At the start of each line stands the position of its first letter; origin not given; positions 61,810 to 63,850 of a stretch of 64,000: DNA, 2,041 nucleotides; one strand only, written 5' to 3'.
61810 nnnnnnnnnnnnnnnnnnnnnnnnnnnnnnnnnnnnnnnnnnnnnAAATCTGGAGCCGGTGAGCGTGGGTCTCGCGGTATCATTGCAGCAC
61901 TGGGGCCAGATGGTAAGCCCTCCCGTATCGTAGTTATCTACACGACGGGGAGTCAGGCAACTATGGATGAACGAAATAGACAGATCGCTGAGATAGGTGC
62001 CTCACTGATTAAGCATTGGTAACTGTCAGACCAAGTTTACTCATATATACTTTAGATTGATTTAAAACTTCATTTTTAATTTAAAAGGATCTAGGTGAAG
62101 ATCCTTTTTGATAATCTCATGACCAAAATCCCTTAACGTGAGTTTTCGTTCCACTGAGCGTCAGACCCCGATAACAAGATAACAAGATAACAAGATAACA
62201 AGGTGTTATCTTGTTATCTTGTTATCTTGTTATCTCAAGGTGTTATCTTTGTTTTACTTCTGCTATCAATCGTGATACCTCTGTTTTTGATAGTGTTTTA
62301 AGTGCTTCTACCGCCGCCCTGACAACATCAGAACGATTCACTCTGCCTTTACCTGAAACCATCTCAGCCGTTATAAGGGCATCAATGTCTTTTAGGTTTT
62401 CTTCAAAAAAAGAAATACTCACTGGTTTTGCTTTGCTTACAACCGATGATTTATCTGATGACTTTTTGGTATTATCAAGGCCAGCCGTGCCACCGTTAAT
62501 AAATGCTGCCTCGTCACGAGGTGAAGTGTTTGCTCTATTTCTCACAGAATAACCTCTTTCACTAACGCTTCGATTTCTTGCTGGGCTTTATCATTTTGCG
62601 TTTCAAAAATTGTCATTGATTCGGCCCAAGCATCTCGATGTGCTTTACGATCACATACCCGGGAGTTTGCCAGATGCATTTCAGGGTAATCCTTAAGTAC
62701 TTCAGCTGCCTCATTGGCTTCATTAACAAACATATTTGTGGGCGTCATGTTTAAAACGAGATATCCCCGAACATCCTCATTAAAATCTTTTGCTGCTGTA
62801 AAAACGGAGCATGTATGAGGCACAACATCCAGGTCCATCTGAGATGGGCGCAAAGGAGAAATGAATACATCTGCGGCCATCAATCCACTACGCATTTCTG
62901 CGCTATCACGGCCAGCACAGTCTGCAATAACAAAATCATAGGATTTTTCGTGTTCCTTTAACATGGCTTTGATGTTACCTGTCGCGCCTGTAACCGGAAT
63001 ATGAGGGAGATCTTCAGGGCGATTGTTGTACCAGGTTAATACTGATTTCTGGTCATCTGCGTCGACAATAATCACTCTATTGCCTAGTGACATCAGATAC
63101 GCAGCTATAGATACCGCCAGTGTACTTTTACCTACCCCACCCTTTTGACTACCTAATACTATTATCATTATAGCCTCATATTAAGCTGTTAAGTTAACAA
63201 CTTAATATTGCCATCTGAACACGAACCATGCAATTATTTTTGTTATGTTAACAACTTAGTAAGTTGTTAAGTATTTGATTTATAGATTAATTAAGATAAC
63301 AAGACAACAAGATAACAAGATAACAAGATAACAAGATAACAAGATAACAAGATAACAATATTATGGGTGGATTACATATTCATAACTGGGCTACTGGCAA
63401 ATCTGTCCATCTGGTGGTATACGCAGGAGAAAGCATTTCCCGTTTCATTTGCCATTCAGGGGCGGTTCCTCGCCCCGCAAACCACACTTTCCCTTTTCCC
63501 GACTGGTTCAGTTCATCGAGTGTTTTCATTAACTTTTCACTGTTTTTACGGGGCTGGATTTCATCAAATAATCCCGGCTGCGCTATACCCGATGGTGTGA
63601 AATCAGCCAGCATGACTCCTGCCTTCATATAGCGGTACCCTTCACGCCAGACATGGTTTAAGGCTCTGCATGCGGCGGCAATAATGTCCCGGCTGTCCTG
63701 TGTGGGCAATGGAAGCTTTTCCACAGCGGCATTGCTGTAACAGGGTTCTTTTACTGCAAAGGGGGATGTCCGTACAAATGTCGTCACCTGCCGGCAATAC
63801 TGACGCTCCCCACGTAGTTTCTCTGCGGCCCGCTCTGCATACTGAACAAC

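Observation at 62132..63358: Partition locus has 8-bp iteron arrays on both sides, and the Tn2 repeat abuts the downstream array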

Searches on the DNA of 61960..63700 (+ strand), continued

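Call 34: get_annotated_region(hit=H134, flank=1400)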
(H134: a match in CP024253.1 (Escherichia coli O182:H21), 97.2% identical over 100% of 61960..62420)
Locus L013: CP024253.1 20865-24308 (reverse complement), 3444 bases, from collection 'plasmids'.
description: Escherichia coli O182:H21 strain D181 plasmid unnamed4
organism: Escherichia coli O182:H21 (NCBI taxid 2048779)
taxonomy: Bacteria; Pseudomonadota; Gammaproteobacteria; Enterobacterales; Enterobacteriaceae; Escherichia; Escherichia coli; Escherichia coli O182:H21
host: -; source: -; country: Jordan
typing (MOB-suite, as given by PLSDB): non-mobilizable; replicon IncI-gamma/K1
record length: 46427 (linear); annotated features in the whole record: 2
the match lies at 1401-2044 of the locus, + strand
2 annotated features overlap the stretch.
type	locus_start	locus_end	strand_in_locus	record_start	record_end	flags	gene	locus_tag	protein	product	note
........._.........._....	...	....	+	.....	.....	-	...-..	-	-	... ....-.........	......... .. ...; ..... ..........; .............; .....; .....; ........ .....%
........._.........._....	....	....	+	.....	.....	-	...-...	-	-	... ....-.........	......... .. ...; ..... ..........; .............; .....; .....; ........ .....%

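Call 35: get_annotated_region(hit=H136, flank=1400)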
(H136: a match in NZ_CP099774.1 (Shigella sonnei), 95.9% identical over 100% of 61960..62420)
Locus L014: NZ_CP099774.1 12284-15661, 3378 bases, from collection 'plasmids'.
description: Shigella sonnei strain S17BD05944 plasmid p39, complete sequence
organism: Shigella sonnei (NCBI taxid 624)
taxonomy: Bacteria; Pseudomonadota; Gammaproteobacteria; Enterobacterales; Enterobacteriaceae; Shigella; Shigella sonnei
host: -; source: Homo sapiens,whole genome; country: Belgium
typing (MOB-suite, as given by PLSDB): conjugative; replicon IncI-gamma/K1; relaxase MOBP; mating-pair formation MPF_I
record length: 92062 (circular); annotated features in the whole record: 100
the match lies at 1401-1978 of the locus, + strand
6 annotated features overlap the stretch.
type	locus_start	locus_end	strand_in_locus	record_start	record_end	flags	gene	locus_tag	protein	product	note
CDS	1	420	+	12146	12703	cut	-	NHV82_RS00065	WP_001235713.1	recombinase family protein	GO:0006310 - DNA recombination [Evidence IEA]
CDS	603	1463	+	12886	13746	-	-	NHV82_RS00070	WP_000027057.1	broad-spectrum class A beta-lactamase TEM-1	-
predicted_resistance_gene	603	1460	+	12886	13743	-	blaTEM-1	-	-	broad-spectrum class A beta-lactamase TEM-1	predicted by amrfinderplus; class BETA-LACTAM; identity 100.0%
CDS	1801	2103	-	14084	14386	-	-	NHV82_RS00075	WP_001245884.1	hypothetical protein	-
CDS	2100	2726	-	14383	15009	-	-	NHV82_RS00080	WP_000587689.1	ParA family plasmid-partitioning AAA ATPase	-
CDS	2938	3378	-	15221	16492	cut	-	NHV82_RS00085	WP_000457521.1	Y-family DNA polymerase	-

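Call 36: get_annotated_region(hit=H138, flank=1400)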
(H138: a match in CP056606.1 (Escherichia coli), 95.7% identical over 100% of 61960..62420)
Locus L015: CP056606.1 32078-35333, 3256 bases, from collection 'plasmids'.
description: Escherichia coli strain RHBSTW-00321 plasmid pRHBSTW-00321_3, complete sequence
organism: Escherichia coli (NCBI taxid 562)
taxonomy: Bacteria; Pseudomonadota; Gammaproteobacteria; Enterobacterales; Enterobacteriaceae; Escherichia; Escherichia coli
host: -; source: culture,Wastewater influent sample; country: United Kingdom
typing (MOB-suite, as given by PLSDB): conjugative; replicon IncI-gamma/K1; relaxase MOBP; mating-pair formation MPF_I
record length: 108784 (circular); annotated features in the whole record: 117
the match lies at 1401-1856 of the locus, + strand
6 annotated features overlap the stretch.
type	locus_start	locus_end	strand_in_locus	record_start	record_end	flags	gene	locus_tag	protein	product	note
CDS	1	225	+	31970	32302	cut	-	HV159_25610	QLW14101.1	cupin fold metalloprotein, WbuC family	-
CDS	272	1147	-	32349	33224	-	-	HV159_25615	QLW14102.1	class A extended-spectrum beta-lactamase CTX-M-15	-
predicted_resistance_gene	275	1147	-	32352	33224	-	blaCTX-M-15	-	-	extended-spectrum class A beta-lactamase CTX-M-15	predicted by amrfinderplus; class BETA-LACTAM; identity 100.0%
CDS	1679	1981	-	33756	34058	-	-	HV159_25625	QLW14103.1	hypothetical protein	-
CDS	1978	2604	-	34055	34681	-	-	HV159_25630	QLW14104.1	ParA family plasmid-partitioning AAA ATPase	-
CDS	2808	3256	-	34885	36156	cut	-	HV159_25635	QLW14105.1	Y-family DNA polymerase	-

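Call 37: get_annotated_region(hit=H139, flank=1400)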
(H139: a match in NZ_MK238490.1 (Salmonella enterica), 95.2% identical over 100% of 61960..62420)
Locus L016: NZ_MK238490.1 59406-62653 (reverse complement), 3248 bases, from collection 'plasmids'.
description: Salmonella enterica subsp. enterica strain 440915 plasmid pSPA440915, complete sequence
organism: Salmonella enterica (NCBI taxid 59201)
taxonomy: Bacteria; Pseudomonadota; Gammaproteobacteria; Enterobacterales; Enterobacteriaceae; Salmonella; Salmonella enterica
host: -; source: Homo sapiens,feces; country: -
typing (MOB-suite, as given by PLSDB): conjugative; replicon IncI-gamma/K1; relaxase MOBP; mating-pair formation MPF_I
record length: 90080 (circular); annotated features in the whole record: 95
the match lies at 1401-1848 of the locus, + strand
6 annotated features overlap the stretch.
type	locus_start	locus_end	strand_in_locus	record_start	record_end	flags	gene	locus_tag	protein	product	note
CDS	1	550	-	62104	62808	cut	-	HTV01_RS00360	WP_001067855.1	IS6-like element IS26 family transposase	-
predicted_resistance_gene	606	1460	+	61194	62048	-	blaTEM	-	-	TEM family class A beta-lactamase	predicted by amrfinderplus; class BETA-LACTAM; identity 98.95%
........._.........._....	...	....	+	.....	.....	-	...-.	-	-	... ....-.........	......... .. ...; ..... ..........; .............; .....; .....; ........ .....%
CDS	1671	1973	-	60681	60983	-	-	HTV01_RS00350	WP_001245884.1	hypothetical protein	-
CDS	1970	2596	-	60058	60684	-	-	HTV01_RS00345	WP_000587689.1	ParA family plasmid-partitioning AAA ATPase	-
CDS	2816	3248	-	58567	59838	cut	-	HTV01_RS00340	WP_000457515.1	Y-family DNA polymerase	-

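Call 38: get_annotated_region(hit=H149, flank=1400)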
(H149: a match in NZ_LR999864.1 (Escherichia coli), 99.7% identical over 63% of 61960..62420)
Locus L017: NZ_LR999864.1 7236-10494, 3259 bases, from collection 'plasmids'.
description: Escherichia coli isolate H21 plasmid pZPK-H21, complete sequence
organism: Escherichia coli (NCBI taxid 562)
taxonomy: Bacteria; Pseudomonadota; Gammaproteobacteria; Enterobacterales; Enterobacteriaceae; Escherichia; Escherichia coli
host: -; source: Branta leucopsis fecal sample; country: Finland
typing (MOB-suite, as given by PLSDB): conjugative; replicon IncK2/Z; relaxase MOBP; mating-pair formation MPF_I
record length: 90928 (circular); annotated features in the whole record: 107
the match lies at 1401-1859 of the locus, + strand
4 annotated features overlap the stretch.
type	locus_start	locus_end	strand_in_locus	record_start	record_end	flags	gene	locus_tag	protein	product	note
CDS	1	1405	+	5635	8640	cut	-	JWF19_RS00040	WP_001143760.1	Tn3-like element Tn3 family transposase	-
CDS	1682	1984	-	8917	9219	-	-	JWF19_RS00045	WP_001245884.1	hypothetical protein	-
CDS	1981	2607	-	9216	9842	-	-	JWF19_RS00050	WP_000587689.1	ParA family plasmid-partitioning AAA ATPase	-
CDS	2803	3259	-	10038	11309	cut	-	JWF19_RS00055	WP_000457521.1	Y-family DNA polymerase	-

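Call 39: get_annotated_region(hit=H150, flank=1400)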
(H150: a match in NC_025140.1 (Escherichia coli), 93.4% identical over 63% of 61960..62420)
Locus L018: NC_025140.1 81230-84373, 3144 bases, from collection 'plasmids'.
description: Escherichia coli plasmid pH1519-88, complete sequence
organism: Escherichia coli (NCBI taxid 562)
taxonomy: Bacteria; Pseudomonadota; Gammaproteobacteria; Enterobacterales; Enterobacteriaceae; Escherichia; Escherichia coli
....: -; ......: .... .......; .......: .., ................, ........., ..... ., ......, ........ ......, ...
typing (MOB-suite, as given by PLSDB): conjugative; replicon IncI-gamma/K1; relaxase MOBP; mating-pair formation MPF_I
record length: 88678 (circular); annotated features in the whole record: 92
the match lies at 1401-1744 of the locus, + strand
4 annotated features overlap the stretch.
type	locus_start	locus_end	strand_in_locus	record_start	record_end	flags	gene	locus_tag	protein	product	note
CDS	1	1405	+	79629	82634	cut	-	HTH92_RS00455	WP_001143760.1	Tn3-like element Tn3 family transposase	GO:0006313 - DNA transposition [Evidence IEA]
CDS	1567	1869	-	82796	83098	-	-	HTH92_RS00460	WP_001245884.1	hypothetical protein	-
CDS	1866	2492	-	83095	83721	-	-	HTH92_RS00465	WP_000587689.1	ParA family plasmid-partitioning AAA ATPase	-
CDS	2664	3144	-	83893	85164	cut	-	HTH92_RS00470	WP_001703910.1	Y-family DNA polymerase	-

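Call 40: get_annotated_region(hit=H158, flank=1600)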
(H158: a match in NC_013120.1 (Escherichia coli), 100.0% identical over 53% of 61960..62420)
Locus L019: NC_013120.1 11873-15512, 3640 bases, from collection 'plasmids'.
description: Escherichia coli plasmid pEK204, complete sequence
organism: Escherichia coli (NCBI taxid 562)
taxonomy: Bacteria; Pseudomonadota; Gammaproteobacteria; Enterobacterales; Enterobacteriaceae; Escherichia; Escherichia coli
host: -; source: -; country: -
typing (MOB-suite, as given by PLSDB): conjugative; replicon IncI1/B/O; relaxase MOBP; mating-pair formation MPF_I
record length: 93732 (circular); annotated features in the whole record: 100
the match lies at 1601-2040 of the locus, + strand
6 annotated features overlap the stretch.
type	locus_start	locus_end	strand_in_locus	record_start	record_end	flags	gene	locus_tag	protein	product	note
CDS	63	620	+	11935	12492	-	-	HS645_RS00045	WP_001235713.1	recombinase family protein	GO:0006310 - DNA recombination [Evidence IEA]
CDS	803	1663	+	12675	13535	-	-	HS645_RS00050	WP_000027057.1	broad-spectrum class A beta-lactamase TEM-1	-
predicted_resistance_gene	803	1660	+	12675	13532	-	blaTEM-1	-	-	broad-spectrum class A beta-lactamase TEM-1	predicted by amrfinderplus; class BETA-LACTAM; identity 100.0%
CDS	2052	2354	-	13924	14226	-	-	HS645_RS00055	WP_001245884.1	hypothetical protein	-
CDS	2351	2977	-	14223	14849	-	-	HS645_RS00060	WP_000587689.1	ParA family plasmid-partitioning AAA ATPase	-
CDS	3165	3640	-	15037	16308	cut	-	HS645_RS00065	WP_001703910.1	Y-family DNA polymerase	-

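Call 59: get_annotated_region(hit=H1, flank=12000)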
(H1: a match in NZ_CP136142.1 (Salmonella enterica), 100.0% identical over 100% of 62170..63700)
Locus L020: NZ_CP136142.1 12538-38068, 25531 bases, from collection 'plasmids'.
description: Salmonella enterica subsp. enterica serovar Enteritidis strain JNQH940 plasmid pJNQH940-1, complete sequence
organism: Salmonella enterica (NCBI taxid 149539)
taxonomy: Bacteria; Pseudomonadota; Gammaproteobacteria; Enterobacterales; Enterobacteriaceae; Salmonella; Salmonella enterica
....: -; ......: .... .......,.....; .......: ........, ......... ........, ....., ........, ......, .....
typing (MOB-suite, as given by PLSDB): conjugative; replicon IncK2/Z; relaxase MOBP; mating-pair formation MPF_I
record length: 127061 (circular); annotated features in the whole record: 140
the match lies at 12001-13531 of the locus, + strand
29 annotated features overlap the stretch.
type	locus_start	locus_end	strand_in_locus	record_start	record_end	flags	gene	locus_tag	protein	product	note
CDS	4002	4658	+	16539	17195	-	-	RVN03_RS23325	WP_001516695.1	quinolone resistance pentapeptide repeat protein QnrS1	-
predicted_resistance_gene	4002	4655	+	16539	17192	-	qnrS1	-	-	quinolone resistance pentapeptide repeat protein QnrS1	predicted by amrfinderplus; class QUINOLONE; identity 100.0%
CDS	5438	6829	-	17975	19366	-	-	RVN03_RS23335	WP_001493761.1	ISKra4-like element ISKpn19 family transposase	GO:0006313 - DNA transposition [Evidence IEA]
CDS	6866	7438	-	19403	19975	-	-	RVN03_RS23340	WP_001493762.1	recombinase family protein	GO:0006310 - DNA recombination [Evidence IEA]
CDS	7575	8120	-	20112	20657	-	-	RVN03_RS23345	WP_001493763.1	plasmid pRiA4b ORF-3 family protein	-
CDS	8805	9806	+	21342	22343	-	-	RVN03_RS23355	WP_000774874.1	DUF4238 domain-containing protein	-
CDS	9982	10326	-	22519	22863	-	-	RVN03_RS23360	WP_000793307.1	hypothetical protein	-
CDS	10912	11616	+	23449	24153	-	-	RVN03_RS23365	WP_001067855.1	IS6-like element IS26 family transposase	GO:0006313 - DNA transposition [Evidence IEA]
CDS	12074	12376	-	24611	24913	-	-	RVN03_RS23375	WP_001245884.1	hypothetical protein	-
CDS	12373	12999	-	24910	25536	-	-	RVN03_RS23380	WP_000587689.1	ParA family plasmid-partitioning AAA ATPase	-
CDS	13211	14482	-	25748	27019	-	-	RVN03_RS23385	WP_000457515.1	Y-family DNA polymerase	-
CDS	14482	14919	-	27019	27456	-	umuD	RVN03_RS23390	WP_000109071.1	translesion error-prone DNA polymerase V autoproteolytic subunit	-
CDS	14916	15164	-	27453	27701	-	-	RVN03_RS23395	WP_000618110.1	DinI-like family protein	-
CDS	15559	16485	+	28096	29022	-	-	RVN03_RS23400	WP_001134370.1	DUF1281 domain-containing protein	-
CDS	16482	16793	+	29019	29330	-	-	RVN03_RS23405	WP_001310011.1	hypothetical protein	-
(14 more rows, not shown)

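Call 79: get_annotated_region(hit=H113, flank=1400)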
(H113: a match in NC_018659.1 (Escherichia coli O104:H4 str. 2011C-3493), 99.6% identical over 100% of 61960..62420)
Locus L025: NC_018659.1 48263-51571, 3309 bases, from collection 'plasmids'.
description: Escherichia coli O104:H4 str. 2011C-3493 plasmid pESBL-EA11, complete sequence
organism: Escherichia coli O104:H4 str. 2011C-3493 (NCBI taxid 1133852)
taxonomy: Bacteria; Pseudomonadota; Gammaproteobacteria; Enterobacterales; Enterobacteriaceae; Escherichia; Escherichia coli; Escherichia coli O104:H4 str. 2011C-3493
host: -; source: -; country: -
typing (MOB-suite, as given by PLSDB): conjugative; replicon IncI-gamma/K1; relaxase MOBP; mating-pair formation MPF_I
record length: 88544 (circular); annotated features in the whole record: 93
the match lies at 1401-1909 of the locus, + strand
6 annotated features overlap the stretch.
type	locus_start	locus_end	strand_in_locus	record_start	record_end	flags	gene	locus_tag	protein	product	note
CDS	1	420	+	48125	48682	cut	-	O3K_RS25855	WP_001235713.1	recombinase family protein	GO:0006310 - DNA recombination [Evidence IEA]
CDS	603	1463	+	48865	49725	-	-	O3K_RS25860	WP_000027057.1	broad-spectrum class A beta-lactamase TEM-1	-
predicted_resistance_gene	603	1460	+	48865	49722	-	blaTEM-1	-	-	broad-spectrum class A beta-lactamase TEM-1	predicted by amrfinderplus; class BETA-LACTAM; identity 100.0%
CDS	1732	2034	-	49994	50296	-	-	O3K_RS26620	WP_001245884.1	hypothetical protein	-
CDS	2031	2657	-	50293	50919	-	-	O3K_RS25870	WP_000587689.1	ParA family plasmid-partitioning AAA ATPase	-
CDS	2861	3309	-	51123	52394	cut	-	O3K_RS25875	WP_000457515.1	Y-family DNA polymerase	-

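Call 80: get_annotated_region(hit=H117, flank=1400)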
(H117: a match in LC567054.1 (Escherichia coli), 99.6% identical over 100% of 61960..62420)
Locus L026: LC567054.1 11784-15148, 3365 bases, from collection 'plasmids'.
description: Escherichia coli P16-1 plasmid pP16-1 DNA, complete sequence
organism: Escherichia coli (NCBI taxid 562)
taxonomy: Bacteria; Pseudomonadota; Gammaproteobacteria; Enterobacterales; Enterobacteriaceae; Escherichia; Escherichia coli
host: -; source: Sus scrofa; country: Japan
typing (MOB-suite, as given by PLSDB): conjugative; replicon IncI-gamma/K1; relaxase MOBP; mating-pair formation MPF_I
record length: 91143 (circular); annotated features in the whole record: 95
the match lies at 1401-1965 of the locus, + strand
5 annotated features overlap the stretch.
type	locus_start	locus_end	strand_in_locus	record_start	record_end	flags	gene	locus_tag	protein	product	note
CDS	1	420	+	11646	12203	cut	tnpR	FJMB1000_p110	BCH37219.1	Tn2 resolvase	-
predicted_resistance_gene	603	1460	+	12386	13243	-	blaTEM-1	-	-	broad-spectrum class A beta-lactamase TEM-1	predicted by amrfinderplus; class BETA-LACTAM; identity 100.0%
CDS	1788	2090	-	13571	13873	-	-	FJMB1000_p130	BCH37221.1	hypothetical protein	-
CDS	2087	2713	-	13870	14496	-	soj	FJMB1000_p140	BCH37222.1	Type II plasmid partioning protein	-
CDS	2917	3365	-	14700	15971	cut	impB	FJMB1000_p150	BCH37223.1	DNA polymerase V subunit ImpB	-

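Call 81: get_annotated_region(hit=H128, flank=1400)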
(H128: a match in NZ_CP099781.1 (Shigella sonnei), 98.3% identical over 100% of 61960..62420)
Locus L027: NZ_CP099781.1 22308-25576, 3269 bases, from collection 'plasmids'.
description: Shigella sonnei strain S15BD02407 plasmid p5, complete sequence
organism: Shigella sonnei (NCBI taxid 624)
taxonomy: Bacteria; Pseudomonadota; Gammaproteobacteria; Enterobacterales; Enterobacteriaceae; Shigella; Shigella sonnei
host: -; source: Homo sapiens,whole genome; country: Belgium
typing (MOB-suite, as given by PLSDB): conjugative; replicon IncI-gamma/K1; relaxase MOBP; mating-pair formation MPF_I
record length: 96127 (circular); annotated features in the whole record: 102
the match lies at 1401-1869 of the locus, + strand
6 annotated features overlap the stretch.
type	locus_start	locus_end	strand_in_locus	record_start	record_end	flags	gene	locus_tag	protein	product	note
CDS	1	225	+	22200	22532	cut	-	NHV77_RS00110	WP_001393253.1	WbuC family cupin fold metalloprotein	-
CDS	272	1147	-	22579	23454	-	-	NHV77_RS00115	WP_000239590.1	extended-spectrum class A beta-lactamase CTX-M-15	-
predicted_resistance_gene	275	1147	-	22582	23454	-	blaCTX-M-15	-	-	extended-spectrum class A beta-lactamase CTX-M-15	predicted by amrfinderplus; class BETA-LACTAM; identity 100.0%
CDS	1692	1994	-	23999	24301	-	-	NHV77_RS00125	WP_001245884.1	hypothetical protein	-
CDS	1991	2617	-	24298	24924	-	-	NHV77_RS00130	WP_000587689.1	ParA family plasmid-partitioning AAA ATPase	-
CDS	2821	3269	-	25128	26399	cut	-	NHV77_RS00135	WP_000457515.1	Y-family DNA polymerase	-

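Call 82: get_annotated_region(hit=H142, flank=1400)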
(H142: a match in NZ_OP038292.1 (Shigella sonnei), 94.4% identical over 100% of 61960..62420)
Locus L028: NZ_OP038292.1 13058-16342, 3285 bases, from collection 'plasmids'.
description: Shigella sonnei strain 202102843 plasmid p202102843-3, complete sequence
organism: Shigella sonnei (NCBI taxid 624)
taxonomy: Bacteria; Pseudomonadota; Gammaproteobacteria; Enterobacterales; Enterobacteriaceae; Shigella; Shigella sonnei
host: -; source: -; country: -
typing (MOB-suite, as given by PLSDB): conjugative; replicon IncI-gamma/K1; relaxase MOBP; mating-pair formation MPF_I
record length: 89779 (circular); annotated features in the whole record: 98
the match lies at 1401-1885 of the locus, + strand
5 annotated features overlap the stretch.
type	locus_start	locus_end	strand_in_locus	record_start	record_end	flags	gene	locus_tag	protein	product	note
CDS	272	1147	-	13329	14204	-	-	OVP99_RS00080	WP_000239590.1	extended-spectrum class A beta-lactamase CTX-M-15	-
predicted_resistance_gene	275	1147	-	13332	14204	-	blaCTX-M-15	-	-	extended-spectrum class A beta-lactamase CTX-M-15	predicted by amrfinderplus; class BETA-LACTAM; identity 100.0%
CDS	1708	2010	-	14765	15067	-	-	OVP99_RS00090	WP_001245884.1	hypothetical protein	-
CDS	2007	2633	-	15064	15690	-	-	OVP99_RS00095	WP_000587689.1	ParA family plasmid-partitioning AAA ATPase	-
CDS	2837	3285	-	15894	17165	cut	-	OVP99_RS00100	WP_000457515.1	Y-family DNA polymerase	-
